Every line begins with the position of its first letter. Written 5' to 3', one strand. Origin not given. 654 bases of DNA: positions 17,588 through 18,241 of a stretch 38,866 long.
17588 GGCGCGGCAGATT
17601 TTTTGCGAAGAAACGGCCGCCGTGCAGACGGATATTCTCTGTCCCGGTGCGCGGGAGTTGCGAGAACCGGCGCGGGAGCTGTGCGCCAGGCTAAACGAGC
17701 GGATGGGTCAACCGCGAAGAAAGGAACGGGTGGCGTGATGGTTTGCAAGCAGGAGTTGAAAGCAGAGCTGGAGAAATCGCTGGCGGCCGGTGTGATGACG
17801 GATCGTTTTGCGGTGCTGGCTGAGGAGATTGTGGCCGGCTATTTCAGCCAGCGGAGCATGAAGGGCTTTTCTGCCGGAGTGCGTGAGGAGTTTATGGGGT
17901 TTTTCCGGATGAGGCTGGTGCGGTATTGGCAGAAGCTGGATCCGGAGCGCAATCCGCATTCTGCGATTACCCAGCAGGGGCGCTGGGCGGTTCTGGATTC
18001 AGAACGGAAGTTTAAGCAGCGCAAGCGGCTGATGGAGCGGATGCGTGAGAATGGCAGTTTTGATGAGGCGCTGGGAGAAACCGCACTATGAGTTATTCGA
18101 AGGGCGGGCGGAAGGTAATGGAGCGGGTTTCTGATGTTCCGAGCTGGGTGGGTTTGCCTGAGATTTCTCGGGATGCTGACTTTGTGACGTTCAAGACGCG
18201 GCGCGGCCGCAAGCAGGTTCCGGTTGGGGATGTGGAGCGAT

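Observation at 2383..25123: Identical 14-mer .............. upstream of three late transcription units: candidate late promoter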

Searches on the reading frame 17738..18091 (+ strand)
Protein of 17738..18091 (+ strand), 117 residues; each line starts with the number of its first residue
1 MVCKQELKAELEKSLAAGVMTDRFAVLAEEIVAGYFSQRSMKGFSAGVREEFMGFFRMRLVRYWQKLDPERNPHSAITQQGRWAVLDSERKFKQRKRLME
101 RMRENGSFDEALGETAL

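Call 17: search_protein_families(library=phrogs, proteins=[window:17738-18091:+], max_evalue=0.01)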
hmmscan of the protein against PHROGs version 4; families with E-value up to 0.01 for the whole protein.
window:17738-18091:+ (117 aa): 0 families

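Call 18: search_protein_families(library=pfam, proteins=[window:17738-18091:+], max_evalue=0.01)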
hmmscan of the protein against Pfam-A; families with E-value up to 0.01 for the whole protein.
window:17738-18091:+ (117 aa): 0 families

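Call 34: search_solved_structures(query=window:17738-18091:+, max_evalue=10, show_alignments=3)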
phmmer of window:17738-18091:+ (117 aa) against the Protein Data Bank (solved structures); distinct sequences matched with E-value up to 10: 0.

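Call 35: find_homologous_proteins(query=window:17738-18091:+, max_evalue=0.001)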
Query window:17738-18091:+ (117 aa): 6 proteins with E <= 0.001 among 14 candidates.
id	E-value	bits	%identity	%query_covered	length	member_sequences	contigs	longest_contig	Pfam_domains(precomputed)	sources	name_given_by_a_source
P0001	2.0e-66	239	94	100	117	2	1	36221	-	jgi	jgi:hypothetical protein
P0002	1.4e-60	220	89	100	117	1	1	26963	-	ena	-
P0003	2.2e-44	168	68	100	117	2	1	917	-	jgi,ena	-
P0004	1.7e-36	142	64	90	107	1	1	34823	-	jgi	-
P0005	7.0e-31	124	67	74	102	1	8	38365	-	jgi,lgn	jgi:hypothetical protein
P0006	3.4e-25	106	58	83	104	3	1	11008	-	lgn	-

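Call 36: search_dna_similar(query=window:17738-18091:+, collection=phages, mode=protein, max_evalue=10, max_rows=25)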
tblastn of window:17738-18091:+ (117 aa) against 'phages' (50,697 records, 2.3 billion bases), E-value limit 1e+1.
Records with a match: 11; places in all: 11; records where one place covers at least 80% of the query: 0.
Best place of each record, by identity: <60% 11.
By first word of the organism name: Synechococcus 4; Vibrio 3; Listeria 2; Marine 1; Aeromonas 1.
By host as written in the record: Synechococcus sp. MW02 2; Listeria monocytogenes 2; Vibrio natriegens HER1138 2; - 1; Synechococcus sp. CRE1902 1; Synechococcus sp. WH 7803 1; Vibrio natriegens Vmax (CCTCC PV 2024008) 1; Aeromonas sp. MR19 1.
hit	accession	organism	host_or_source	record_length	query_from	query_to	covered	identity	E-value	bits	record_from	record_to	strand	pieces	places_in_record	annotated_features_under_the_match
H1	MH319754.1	Marine virus AG-345-L05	single cell amplified by WGA-X; seawater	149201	61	117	49%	34.4%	7e+0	32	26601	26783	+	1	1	record has no annotation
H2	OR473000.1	Synechococcus phage S-CREM2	Synechococcus sp. CRE1902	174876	60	116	49%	34.4%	9e-1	34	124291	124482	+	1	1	RNA polymerase sigma factor for late transcription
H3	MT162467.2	Synechococcus phage S-H34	Synechococcus sp. MW02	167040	60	117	50%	30.0%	1e+1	31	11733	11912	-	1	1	RNA polymerase sigma factor for late transcription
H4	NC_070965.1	Synechococcus phage S-H34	Synechococcus sp. MW02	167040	60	117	50%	30.0%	1e+1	31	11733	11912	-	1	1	sigma factor for late transcription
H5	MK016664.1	Synechococcus phage S-B68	Synechococcus sp. WH 7803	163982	61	117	49%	30.5%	9e+0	31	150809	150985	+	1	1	RNA polymerase sigma factor for late transcription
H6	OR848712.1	Listeria phage LM 4-14-1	Listeria monocytogenes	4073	36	94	50%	25.4%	5e+0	32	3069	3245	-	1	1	record has no annotation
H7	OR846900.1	Listeria phage LM 4-11-1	Listeria monocytogenes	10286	36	94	50%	25.4%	5e+0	32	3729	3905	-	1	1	record has no annotation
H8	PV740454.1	Vibrio phage CZ01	Vibrio natriegens Vmax (CCTCC PV ...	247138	78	114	32%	37.8%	9e+0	31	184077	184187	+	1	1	MazG-like pyrophosphatase | hypothetical protein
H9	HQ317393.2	Vibrio phage nt-1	Vibrio natriegens HER1138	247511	78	114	32%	37.8%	9e+0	31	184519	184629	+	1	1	hypothetical protein (x2)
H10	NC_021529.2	Vibrio phage nt-1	Vibrio natriegens HER1138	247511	78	114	32%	37.8%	9e+0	31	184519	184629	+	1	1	MazG-like pyrophosphatase | hypothetical protein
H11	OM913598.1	Aeromonas phage vB_AspA_Lolek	Aeromonas sp. MR19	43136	62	84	20%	47.8%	2e+0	33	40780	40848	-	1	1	terminase large subunit, DNA maturase B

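Call 38: get_annotated_region(hit=H2, flank=600)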
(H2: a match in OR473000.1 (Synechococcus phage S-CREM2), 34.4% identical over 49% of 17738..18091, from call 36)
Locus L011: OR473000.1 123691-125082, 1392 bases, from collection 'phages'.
description: Synechococcus phage S-CREM2, complete genome.
organism: Synechococcus phage S-CREM2 (NCBI taxid 3075959)
taxonomy: Viruses; Duplodnaviria; Heunggongvirae; Uroviricota; Caudoviricetes; Kyanoviridae
host: Synechococcus sp. CRE1902; source: Changjiang River estuary surface water; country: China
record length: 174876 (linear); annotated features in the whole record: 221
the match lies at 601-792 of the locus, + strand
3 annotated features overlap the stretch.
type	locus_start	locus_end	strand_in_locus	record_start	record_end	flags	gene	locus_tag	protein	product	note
CDS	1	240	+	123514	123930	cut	-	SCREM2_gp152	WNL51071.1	Sm-like RNA-binding protein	-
CDS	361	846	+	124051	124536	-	-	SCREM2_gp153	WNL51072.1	RNA polymerase sigma factor for late transcription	-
CDS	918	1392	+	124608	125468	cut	-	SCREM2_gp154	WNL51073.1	cytidylyltransferase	cytidylyltransferase (virion protein)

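Call 39: get_annotated_region(hit=H5, flank=600)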
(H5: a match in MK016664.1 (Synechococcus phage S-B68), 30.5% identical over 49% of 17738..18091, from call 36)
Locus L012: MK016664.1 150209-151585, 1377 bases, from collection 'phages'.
description: Synechococcus phage S-B68, complete genome.
organism: Synechococcus phage S-B68 (NCBI taxid 2545437)
taxonomy: Viruses; Duplodnaviria; Heunggongvirae; Uroviricota; Caudoviricetes; Kyanoviridae
host: Synechococcus sp. WH 7803; source: -; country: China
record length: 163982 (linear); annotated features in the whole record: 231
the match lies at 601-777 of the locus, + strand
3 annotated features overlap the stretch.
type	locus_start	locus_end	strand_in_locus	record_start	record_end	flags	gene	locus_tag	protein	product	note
CDS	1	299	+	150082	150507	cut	-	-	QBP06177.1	hypothetical protein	-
CDS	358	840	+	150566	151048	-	-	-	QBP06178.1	RNA polymerase sigma factor for late transcription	T4-like phage RNA polymerase sigma factor for late transcription T4-like phage gp55 T4 GC0140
CDS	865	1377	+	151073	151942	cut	-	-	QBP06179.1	hypothetical protein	-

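Call 43: search_solved_structures(query=A3, max_evalue=10, show_alignments=2)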
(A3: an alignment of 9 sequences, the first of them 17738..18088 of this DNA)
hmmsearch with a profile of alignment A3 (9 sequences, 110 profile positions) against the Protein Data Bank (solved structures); distinct sequences matched with E-value up to 10: 2.
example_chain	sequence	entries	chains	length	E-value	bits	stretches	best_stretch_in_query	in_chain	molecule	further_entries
5j9q_F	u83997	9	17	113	0.34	14.2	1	7-87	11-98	Chromatin modification-related protein EAF6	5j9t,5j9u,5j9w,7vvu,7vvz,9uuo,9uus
7d7c_F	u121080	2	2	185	0.72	13.1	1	31-95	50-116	gp55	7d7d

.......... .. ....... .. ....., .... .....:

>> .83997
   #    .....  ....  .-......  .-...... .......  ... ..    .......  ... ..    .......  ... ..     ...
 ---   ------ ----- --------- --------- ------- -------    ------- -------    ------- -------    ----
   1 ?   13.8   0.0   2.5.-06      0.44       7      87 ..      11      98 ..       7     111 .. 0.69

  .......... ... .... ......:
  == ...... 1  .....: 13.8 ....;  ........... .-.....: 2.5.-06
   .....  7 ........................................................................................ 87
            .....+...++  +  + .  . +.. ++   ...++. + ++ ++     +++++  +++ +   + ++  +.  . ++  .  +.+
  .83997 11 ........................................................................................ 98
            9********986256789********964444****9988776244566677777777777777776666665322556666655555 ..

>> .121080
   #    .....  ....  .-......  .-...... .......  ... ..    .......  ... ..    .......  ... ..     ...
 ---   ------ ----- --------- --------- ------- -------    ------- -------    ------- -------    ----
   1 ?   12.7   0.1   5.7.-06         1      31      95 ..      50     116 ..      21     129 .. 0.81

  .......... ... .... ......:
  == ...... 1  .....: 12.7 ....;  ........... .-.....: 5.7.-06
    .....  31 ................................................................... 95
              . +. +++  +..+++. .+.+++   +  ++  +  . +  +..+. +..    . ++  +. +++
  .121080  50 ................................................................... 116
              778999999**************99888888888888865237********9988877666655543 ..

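Call 53: search_protein_representatives(alignment_id=A5)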
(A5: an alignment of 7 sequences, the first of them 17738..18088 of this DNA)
Query: 7 sequences, 117 profile positions. Proteins with E-value up to 0.001 (for the whole library): 102; up to 1e-10: 37; up to 1e-30: 2. The best 102 are listed.
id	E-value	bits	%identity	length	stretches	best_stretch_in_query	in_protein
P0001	7.3e-64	228.9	-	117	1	1-117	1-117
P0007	3.1e-33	130.2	-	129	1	2-114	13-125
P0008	1.7e-29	118.1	-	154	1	1-104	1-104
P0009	5.7e-28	113.2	-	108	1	1-104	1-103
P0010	1.1e-23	99.4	-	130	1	4-103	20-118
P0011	8.7e-23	96.5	-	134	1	2-114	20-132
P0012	4.6e-22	94.1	-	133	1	2-106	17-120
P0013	8.7e-20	86.8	-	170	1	2-96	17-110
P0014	1.0e-17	80.1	-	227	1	3-92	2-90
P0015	5.2e-17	77.8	-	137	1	3-106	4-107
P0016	6.5e-16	74.3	-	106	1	6-98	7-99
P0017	3.8e-15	71.8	-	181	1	2-104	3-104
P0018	4.1e-15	71.7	-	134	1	4-104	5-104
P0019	7.0e-15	71.0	-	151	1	4-100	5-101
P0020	9.0e-15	70.6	-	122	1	4-102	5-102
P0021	4.4e-14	68.4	-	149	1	4-105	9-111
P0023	8.6e-14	67.5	-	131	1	1-105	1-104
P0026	1.1e-12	63.9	-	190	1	5-107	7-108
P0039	4.8e-11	58.6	-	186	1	3-92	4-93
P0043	1.3e-10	57.2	-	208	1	8-106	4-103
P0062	5.8e-08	48.7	-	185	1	4-109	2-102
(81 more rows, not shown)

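Call 56: search_solved_structures(query=A7, max_evalue=10, show_alignments=2)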
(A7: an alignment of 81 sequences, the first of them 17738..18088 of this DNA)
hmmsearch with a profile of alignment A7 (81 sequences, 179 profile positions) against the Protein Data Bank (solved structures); distinct sequences matched with E-value up to 10: 8.
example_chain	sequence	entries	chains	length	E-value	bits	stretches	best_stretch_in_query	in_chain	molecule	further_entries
7d7c_F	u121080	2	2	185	2.3e-07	34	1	34-115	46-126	gp55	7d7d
1rp3_A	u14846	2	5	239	0.3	14.1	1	55-150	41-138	RNA polymerase sigma factor SIGMA-28 (FliA) | RNA polymerase sigma factor FliA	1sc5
5cwl_A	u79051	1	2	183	0.51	13.4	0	12-57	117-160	Designed helical repeat protein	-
7l9i_C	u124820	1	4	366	0.51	13.3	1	13-47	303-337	ADP-ribose glycohydrolase ARH3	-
9k2z_A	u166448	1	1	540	0.68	12.9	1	92-170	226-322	HfmIscB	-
4nqw_A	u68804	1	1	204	0.76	12.8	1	79-130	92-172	ECF RNA polymerase sigma factor SigK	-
8tnm_A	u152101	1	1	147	1.2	12.1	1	12-40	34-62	UNC_079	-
8fin_A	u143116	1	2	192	5.3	10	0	11-43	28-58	cs207A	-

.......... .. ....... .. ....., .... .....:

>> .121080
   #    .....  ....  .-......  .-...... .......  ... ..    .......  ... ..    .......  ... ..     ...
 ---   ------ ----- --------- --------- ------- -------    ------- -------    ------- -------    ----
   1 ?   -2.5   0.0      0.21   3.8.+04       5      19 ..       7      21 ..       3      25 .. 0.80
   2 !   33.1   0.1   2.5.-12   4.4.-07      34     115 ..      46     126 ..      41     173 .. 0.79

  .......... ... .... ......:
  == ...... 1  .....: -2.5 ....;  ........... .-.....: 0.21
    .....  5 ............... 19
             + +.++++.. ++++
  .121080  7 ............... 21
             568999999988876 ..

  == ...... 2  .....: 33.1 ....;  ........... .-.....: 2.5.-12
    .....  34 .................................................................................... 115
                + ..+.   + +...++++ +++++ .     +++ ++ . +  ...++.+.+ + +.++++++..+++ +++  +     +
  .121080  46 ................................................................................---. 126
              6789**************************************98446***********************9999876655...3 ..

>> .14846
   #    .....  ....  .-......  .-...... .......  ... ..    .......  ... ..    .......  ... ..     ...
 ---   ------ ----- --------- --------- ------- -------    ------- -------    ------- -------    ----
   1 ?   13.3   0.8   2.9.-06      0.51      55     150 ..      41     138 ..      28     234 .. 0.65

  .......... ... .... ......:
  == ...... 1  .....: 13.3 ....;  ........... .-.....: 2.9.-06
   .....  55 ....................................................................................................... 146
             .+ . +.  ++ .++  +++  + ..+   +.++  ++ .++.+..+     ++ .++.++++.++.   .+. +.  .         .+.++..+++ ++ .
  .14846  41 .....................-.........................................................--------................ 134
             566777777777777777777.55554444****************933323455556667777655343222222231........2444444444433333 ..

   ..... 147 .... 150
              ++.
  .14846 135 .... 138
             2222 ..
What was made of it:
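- On T4 gp55-type late transcription system: PDB profile search best hit is gp55 7d7c_F, E 2.3e-7 (call 56).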

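Call 57: search_protein_families(library=phrogs, alignment_id=A7, max_evalue=0.01)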
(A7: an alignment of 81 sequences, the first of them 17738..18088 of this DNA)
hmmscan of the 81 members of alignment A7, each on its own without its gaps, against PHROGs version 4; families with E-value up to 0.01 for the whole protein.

A. member 1, window:17738-18088:+ (117 aa): 0 families

B. families by the number of members that match (of 81 scanned): 42 families (the first 25 are shown)
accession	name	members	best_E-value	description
phrog_234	-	24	1.2e-23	late sigma transcription factor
phrog_1740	-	17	1.5e-06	RNA polymerase sigma factor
phrog_4494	-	9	6.7e-05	-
phrog_10624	-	7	9.6e-08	-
phrog_151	-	7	1.1e-05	transposase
phrog_12791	-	6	8.7e-16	sigma factor for late transcription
phrog_19643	-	4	4.6e-12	RNA polymerase sigma factor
phrog_8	-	4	0.00018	transcriptional regulator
phrog_7061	-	3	4.5e-06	HTH DNA binding protein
phrog_664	-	3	0.00042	DNA binding protein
phrog_645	-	3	0.00045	Rnase E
phrog_125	-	3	0.001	DNA invertase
phrog_12780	-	2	1.1e-06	RNA polymerase sigma factor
phrog_2328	-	2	0.00022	transcriptional repressor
phrog_1529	-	2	0.00056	-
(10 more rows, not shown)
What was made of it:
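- On T4 gp55-type late transcription system: 24 of 81 family members hit PHROG 234 (call 57).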

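Call 60: find_related_loci(query=A3, collection=viral_contigs, flank=10000)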
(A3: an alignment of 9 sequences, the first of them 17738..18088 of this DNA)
Query A3 (117 aa) in viral_contigs; peptide patterns used: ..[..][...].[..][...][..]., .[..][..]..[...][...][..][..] (x = any residue, [..] = any of these).
78 stretches matched a pattern; 8 encode a relative of the query (tblastn E <= 1e-3); 8 distinct loci.
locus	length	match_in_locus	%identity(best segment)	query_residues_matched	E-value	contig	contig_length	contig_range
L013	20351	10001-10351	68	1-117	9e-51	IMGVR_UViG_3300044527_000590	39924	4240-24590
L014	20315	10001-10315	64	1-105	9e-44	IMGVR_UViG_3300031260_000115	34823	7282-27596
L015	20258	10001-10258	67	1-87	1e-35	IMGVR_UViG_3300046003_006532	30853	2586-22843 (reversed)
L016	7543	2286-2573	57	1-97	4e-33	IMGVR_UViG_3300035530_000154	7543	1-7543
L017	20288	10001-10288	59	1-97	4e-32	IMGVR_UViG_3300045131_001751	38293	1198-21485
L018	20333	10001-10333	47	1-110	4e-28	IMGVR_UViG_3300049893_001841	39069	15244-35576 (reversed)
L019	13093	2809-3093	48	1-95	3e-26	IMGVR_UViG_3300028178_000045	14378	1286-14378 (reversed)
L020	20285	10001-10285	45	2-97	2e-21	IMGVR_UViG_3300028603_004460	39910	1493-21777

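Call 66: list_cluster_members(proteins=[P0007, P0008, P0010, P0013, P0014, P0017, P0026, P0039, P0043, P0062])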
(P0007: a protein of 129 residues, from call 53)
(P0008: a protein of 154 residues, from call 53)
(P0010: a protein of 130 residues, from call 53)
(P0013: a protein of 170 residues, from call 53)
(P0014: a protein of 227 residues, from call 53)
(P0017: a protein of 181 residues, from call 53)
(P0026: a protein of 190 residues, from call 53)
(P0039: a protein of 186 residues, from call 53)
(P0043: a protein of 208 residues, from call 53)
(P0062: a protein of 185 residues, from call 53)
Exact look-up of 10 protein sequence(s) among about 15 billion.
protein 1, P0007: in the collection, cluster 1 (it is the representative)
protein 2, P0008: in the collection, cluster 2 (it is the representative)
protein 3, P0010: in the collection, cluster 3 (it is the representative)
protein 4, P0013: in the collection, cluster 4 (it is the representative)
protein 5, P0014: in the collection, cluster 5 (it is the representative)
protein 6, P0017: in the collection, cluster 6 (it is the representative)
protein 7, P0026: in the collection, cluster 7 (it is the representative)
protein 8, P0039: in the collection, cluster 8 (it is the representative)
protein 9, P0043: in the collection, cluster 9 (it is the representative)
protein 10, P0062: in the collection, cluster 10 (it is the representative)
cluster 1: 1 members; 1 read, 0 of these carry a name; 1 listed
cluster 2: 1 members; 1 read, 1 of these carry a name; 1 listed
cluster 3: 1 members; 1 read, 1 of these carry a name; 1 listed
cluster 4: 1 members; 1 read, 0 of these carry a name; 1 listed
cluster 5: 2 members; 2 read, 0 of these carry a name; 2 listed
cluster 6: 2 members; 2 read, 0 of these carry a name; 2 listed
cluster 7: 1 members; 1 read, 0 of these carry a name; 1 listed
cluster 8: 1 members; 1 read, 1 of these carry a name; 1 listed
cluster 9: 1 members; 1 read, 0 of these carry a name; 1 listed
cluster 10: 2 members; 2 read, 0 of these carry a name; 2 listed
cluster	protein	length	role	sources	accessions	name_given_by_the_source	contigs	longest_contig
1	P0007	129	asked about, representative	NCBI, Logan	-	-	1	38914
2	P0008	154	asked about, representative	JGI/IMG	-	hypothetical protein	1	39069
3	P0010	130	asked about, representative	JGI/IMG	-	hypothetical protein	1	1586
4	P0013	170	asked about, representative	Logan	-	-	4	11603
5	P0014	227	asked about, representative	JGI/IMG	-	-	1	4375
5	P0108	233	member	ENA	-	-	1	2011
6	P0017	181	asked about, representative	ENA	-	-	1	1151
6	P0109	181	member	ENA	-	-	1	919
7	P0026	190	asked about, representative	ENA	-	-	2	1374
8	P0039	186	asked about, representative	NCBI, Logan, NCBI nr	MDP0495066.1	MAG: hypothetical protein Q7Q73_02550 [Verrucomicrobiota bacterium JB024] | hypothetical protein [Verrucomicrobiota bacterium JB024]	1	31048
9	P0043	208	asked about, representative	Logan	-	-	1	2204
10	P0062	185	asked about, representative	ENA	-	-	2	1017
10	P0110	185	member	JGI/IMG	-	-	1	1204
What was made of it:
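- Tried and rejected: The only hint is a relative binned as Verrucomicrobiota (call 66).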

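Call 67: find_encoding_contigs(protein=P0007, flank=10000, max_places=2)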
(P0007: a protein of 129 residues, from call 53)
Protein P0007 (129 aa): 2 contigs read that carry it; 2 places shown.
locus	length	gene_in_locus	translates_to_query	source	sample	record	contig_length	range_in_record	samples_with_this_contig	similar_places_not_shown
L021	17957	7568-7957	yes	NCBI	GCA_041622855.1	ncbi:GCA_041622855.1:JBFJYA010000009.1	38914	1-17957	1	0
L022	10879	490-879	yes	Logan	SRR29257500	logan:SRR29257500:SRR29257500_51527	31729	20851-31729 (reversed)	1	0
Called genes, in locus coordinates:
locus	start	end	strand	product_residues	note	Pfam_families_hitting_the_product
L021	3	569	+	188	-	?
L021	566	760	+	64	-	-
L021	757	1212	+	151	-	PF14058:PcfK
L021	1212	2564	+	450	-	PF14284:PcfJ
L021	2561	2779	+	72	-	-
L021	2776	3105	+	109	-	-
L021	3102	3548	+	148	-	-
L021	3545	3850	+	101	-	-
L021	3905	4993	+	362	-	-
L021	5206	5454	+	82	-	-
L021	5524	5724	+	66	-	-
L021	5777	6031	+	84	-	-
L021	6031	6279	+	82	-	-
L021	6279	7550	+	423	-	-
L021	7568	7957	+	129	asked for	-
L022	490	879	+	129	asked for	-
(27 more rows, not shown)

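Call 68: find_encoding_contigs(protein=P0039, flank=10000, max_places=2)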
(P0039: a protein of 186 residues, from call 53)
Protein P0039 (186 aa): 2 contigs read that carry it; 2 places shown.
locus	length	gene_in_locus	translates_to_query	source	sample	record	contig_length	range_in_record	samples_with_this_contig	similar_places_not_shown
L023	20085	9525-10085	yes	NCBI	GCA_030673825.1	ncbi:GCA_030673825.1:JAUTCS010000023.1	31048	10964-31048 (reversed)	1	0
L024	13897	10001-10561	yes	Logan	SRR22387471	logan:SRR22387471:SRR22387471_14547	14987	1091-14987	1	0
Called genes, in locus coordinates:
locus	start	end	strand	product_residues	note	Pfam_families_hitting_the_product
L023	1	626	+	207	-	PF12684:DUF3799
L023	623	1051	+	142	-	-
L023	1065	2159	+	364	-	PF00712:DNA_pol3_beta, PF02767:DNA_pol3_beta_2, PF02768:DNA_pol3_beta_3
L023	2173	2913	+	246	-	-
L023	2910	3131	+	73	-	-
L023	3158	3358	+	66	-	-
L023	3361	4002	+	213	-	PF00004:AAA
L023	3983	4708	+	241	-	PF00145:DNA_methylase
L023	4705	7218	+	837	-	PF01555:N6_N4_Mtase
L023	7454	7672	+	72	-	-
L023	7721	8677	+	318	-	-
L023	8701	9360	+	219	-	-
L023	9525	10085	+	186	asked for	-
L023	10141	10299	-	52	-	-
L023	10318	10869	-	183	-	-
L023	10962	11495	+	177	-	PF20901:Sf6_terminase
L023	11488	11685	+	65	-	-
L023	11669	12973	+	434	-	PF03237:Terminase_6N (faint), PF04466:Terminase_3, PF17288:Terminase_3C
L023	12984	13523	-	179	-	PF03887:YfbU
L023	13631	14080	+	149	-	-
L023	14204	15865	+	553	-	PF12236:Head-tail_con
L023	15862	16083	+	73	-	PF25181:Phage_Bbp19 (weak)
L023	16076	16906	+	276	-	-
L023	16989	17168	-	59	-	-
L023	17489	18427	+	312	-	PF19821:Phage_capsid_2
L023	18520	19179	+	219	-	-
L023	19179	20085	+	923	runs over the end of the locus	-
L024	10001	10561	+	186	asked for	-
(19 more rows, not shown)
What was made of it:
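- On T4 gp55-type late transcription system: A distant relative, L023, does carry a DNA_pol3_beta gene and a 186-aa sigma (call 68).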
